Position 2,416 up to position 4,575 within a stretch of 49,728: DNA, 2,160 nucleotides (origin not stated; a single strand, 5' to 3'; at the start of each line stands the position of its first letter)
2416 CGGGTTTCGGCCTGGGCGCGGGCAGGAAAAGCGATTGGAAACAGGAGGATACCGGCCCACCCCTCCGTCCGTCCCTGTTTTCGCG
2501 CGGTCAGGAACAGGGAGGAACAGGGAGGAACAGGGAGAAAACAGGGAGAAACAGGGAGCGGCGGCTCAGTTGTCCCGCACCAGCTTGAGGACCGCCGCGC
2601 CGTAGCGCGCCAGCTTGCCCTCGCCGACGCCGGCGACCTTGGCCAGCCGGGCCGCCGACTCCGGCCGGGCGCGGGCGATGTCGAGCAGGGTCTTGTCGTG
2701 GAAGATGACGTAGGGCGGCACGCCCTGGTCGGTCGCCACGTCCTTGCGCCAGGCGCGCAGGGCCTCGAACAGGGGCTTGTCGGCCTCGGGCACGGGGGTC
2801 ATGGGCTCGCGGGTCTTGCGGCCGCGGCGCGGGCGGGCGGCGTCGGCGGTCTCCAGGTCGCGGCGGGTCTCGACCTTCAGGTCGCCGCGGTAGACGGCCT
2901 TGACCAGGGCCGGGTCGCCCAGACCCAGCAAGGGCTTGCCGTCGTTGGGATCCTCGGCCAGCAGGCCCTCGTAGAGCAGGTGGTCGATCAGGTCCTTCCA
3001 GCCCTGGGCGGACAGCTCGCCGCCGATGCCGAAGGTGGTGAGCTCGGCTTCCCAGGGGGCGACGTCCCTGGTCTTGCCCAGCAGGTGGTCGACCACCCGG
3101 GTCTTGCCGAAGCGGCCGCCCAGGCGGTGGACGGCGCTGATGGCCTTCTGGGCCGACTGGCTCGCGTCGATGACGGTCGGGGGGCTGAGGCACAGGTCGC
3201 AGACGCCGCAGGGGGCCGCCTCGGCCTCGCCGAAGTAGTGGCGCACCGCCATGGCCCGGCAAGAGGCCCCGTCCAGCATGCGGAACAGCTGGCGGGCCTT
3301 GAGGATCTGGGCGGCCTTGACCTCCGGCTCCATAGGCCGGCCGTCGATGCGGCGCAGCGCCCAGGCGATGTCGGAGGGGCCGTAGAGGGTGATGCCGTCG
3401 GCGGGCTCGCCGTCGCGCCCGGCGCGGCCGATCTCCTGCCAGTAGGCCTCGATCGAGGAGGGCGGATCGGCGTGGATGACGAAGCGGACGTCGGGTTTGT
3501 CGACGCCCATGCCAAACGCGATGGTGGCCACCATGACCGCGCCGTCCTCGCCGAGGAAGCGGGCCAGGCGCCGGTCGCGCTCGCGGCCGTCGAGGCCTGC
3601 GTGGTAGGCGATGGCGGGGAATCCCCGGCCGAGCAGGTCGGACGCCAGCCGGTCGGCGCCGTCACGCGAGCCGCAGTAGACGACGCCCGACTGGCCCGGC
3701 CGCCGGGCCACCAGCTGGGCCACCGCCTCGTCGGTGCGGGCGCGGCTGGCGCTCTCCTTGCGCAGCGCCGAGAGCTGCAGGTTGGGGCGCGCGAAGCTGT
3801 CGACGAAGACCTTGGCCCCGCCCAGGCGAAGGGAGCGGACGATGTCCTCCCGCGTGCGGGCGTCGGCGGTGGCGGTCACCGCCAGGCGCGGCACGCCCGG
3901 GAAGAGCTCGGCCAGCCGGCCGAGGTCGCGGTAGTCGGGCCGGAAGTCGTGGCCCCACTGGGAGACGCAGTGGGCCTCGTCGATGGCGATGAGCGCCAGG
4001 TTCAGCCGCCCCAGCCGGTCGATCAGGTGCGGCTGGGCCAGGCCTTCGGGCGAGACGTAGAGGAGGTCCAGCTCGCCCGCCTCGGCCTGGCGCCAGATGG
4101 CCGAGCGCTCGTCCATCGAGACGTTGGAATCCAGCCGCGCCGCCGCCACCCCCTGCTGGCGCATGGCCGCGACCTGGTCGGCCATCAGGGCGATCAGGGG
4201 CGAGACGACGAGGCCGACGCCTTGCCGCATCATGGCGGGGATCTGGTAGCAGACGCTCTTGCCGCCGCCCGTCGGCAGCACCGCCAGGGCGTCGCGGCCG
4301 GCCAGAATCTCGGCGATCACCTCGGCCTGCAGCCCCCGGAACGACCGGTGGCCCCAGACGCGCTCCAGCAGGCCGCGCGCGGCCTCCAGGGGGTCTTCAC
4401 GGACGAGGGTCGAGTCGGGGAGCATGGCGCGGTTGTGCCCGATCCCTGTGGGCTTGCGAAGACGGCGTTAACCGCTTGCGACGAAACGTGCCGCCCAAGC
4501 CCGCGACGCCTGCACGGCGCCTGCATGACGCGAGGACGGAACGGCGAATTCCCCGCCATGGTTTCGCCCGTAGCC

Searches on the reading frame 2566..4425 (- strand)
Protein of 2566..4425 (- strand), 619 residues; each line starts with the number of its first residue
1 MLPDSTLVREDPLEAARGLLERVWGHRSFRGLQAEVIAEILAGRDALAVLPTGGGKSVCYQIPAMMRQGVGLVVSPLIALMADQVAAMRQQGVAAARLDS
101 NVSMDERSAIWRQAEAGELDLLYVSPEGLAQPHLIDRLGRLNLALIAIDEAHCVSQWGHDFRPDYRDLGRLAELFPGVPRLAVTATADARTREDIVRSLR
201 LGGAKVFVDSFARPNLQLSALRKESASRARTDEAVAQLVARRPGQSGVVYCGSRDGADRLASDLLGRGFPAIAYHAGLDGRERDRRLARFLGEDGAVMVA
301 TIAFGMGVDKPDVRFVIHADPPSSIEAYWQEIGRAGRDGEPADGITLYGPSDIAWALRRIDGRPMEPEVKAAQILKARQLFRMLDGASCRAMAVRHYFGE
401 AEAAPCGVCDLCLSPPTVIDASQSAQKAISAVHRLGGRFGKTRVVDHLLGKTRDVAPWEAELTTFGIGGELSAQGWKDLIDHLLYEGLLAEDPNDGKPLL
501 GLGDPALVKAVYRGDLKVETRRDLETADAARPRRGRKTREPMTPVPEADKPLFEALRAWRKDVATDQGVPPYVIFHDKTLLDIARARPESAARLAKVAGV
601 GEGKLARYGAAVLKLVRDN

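Call 65: search_protein_families(library=pfam, proteins=[window:2566-4425:-], max_evalue=0.001)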
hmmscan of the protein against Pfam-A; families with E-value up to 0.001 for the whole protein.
window:2566-4425:- (619 aa): 5 families
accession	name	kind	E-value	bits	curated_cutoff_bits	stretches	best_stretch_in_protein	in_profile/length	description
PF00270.35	DEAD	-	1.2e-24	87.4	26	1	32-194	3-166/167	DEAD/DEAH box helicase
PF00570.28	HRDC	-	9.4e-23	80.4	23.8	1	551-616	3-68/68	HRDC domain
PF00271.37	Helicase_C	-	2.2e-21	76.6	23.5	1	233-339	4-110/110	Helicase conserved C-terminal domain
PF09382.16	RQC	-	1.4e-17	64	23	1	415-525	1-110/114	RQC domain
PF16124.10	RecQ_Zn_bind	-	4.5e-08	34.2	25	1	351-413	2-66/66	RecQ zinc-binding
